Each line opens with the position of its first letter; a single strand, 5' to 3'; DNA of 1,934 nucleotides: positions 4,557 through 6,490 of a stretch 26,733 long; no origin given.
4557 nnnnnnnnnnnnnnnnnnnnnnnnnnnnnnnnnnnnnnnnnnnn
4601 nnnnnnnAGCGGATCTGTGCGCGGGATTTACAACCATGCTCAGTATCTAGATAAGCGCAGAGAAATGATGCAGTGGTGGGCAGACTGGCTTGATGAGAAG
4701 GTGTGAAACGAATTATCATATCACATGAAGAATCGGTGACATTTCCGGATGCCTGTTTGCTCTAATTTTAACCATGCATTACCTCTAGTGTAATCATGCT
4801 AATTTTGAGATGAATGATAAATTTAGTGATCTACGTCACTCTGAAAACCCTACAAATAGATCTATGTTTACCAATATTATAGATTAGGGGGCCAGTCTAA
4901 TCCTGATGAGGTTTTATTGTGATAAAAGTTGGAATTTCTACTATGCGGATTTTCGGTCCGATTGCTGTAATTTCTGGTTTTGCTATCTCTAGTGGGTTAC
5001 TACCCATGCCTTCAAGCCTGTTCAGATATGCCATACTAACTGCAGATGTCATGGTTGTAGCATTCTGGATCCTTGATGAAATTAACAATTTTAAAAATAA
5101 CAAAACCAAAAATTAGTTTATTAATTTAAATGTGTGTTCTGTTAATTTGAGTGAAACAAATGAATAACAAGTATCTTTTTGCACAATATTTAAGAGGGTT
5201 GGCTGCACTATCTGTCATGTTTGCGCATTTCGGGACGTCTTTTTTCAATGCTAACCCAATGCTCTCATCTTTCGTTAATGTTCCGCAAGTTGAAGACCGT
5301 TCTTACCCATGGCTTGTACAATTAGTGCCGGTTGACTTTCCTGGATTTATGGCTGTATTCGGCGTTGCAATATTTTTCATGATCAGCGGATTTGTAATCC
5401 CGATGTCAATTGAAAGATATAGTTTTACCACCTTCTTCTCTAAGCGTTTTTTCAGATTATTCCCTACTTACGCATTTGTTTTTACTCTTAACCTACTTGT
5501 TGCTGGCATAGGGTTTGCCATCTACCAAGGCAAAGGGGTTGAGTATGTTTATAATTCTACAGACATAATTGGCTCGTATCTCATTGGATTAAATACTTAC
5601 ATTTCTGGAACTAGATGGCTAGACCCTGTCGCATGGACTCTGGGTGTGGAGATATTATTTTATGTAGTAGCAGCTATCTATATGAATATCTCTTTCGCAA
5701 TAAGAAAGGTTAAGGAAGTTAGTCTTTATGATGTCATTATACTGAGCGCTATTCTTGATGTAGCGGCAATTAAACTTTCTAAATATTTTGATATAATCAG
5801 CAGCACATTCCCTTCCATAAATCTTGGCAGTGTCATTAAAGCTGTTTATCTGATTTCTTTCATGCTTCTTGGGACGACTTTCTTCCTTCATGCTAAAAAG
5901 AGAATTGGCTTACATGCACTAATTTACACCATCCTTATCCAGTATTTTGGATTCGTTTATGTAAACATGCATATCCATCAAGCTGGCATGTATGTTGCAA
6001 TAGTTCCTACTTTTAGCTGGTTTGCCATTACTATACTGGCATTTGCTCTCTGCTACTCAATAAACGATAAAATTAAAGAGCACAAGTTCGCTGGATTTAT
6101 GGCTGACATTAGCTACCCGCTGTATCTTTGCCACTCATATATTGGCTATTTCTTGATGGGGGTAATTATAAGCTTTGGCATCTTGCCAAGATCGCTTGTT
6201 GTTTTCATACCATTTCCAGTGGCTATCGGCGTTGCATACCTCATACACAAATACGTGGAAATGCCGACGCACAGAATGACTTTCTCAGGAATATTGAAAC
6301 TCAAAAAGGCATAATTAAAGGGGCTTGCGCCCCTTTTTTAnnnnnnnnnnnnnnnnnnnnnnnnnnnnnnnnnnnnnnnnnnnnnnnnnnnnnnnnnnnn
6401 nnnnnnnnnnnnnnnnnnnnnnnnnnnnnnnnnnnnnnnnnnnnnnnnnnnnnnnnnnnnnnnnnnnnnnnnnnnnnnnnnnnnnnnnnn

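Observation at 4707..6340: Low-GC lysogenic-conversion cassette: small membrane ORF plus acyltransferase-3 O-acetylase-like gene between int and tailspike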

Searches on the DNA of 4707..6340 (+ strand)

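Call 6: search_dna_similar(query=window:4707-6340:+, collection=phages, mode=near, max_rows=20)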
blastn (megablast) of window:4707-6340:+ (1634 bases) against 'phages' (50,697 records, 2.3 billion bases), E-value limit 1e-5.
No match.

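Call 7: search_dna_similar(query=window:4707-6340:+, collection=ecoli_genomes, mode=near, max_rows=25)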
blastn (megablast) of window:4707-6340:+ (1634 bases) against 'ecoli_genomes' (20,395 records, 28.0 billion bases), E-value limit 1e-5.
Records with a match: 2; places in all: 2; records where one place covers at least 80% of the query: 2.
Genomes with a match: 2 of 5426; with a place that covers at least 80% of the query: 2. Places per genome that has any: lowest 1, median 1, highest 1. On chromosomes: 2 places; on plasmids: 0.
Best place of each record, by identity: 95-99% 2.
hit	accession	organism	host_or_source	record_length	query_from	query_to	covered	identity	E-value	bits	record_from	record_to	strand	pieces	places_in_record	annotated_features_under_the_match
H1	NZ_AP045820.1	Escherichia coli strain 23CRST047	Homo sapiens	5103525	1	1634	100%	98.6%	0e+0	2907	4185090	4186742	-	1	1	acyltransferase family protein | SGNH/GDSL hydrolase family protein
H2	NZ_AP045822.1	Escherichia coli strain 23CRST049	Homo sapiens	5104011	1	1634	100%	98.6%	0e+0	2907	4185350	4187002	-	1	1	acyltransferase family protein | SGNH/GDSL hydrolase family protein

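Call 9: get_annotated_region(hit=H1, flank=6000)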
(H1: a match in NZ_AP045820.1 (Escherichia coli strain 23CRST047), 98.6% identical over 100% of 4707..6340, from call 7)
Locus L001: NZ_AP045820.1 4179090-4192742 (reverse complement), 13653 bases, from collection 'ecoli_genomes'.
description: Escherichia coli strain 23CRST047 chromosome, complete genome
organism: Escherichia coli strain 23CRST047 (NCBI taxid 562)
replicon: chromosome; assembly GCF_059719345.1
host: Homo sapiens; source: feces; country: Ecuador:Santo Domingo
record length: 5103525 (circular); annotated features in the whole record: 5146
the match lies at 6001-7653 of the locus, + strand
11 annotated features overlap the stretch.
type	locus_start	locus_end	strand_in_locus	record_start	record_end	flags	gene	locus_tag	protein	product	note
CDS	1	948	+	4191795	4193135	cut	fadL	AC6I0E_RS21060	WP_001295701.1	long-chain fatty acid transporter FadL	-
CDS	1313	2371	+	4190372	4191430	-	yfdF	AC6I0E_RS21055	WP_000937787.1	protein YfdF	-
CDS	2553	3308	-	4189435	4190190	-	mlaA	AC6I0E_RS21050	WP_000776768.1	phospholipid-binding lipoprotein MlaA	-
CDS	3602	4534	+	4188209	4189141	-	yfdC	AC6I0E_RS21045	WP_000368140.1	formate/nitrite transporter family protein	-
tRNA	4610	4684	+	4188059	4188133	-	-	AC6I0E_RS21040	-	tRNA-Arg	-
CDS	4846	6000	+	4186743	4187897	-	intS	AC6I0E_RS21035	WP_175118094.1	prophage integrase IntS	-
CDS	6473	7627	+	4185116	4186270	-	-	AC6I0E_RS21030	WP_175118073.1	acyltransferase family protein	-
CDS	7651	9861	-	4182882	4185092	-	-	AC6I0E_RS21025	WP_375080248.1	SGNH/GDSL hydrolase family protein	-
CDS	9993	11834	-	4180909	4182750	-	-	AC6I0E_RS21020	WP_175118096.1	P22-gp16 family phage DNA ejection protein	-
CDS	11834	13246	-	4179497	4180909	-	-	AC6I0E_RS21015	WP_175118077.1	phage DNA ejection protein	-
CDS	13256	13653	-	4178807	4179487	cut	-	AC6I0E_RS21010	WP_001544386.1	P22-gp17 family phage DNA ejection protein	-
